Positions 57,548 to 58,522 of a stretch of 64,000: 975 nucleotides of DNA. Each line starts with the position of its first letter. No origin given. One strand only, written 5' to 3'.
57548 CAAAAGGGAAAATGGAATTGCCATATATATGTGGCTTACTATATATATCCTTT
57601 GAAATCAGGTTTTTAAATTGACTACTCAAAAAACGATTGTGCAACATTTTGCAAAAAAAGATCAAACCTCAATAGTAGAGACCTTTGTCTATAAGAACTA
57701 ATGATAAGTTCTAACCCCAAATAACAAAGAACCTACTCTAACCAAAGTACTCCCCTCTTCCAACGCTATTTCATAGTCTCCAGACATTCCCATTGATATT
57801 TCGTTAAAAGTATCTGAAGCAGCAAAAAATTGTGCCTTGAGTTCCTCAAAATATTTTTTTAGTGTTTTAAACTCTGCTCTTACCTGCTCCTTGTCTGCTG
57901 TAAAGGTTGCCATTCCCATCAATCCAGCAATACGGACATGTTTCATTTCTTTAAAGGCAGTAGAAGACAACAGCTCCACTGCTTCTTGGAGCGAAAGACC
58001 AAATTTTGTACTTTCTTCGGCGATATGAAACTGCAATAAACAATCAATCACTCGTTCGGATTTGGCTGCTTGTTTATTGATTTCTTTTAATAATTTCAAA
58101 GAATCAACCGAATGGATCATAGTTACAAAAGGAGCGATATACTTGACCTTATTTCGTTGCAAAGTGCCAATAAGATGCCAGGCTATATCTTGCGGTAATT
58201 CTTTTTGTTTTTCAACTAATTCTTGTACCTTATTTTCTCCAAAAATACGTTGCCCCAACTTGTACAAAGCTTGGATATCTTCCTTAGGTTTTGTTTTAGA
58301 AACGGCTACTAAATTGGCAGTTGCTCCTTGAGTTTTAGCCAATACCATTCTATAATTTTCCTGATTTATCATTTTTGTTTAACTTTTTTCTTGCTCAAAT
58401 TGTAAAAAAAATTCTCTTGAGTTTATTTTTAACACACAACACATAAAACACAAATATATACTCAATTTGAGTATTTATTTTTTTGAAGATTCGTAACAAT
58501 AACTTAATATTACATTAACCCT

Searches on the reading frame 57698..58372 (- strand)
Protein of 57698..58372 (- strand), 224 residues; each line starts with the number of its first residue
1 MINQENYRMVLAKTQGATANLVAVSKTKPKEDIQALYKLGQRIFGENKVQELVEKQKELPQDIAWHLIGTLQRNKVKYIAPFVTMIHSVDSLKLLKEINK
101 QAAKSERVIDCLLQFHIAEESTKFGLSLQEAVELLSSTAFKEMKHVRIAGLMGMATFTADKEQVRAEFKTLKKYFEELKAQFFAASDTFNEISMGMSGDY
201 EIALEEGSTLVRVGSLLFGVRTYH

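Call 110: search_protein_families(library=pfam, proteins=[window:57698-58372:-], max_evalue=0.0001)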
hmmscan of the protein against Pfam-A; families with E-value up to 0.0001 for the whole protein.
window:57698-58372:- (224 aa): 1 family
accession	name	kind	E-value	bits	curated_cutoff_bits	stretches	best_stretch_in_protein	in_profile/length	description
PF01168.26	Ala_racemase_N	-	9.6e-19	68.4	24.1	1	4-221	7-219/220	Alanine racemase, N-terminal domain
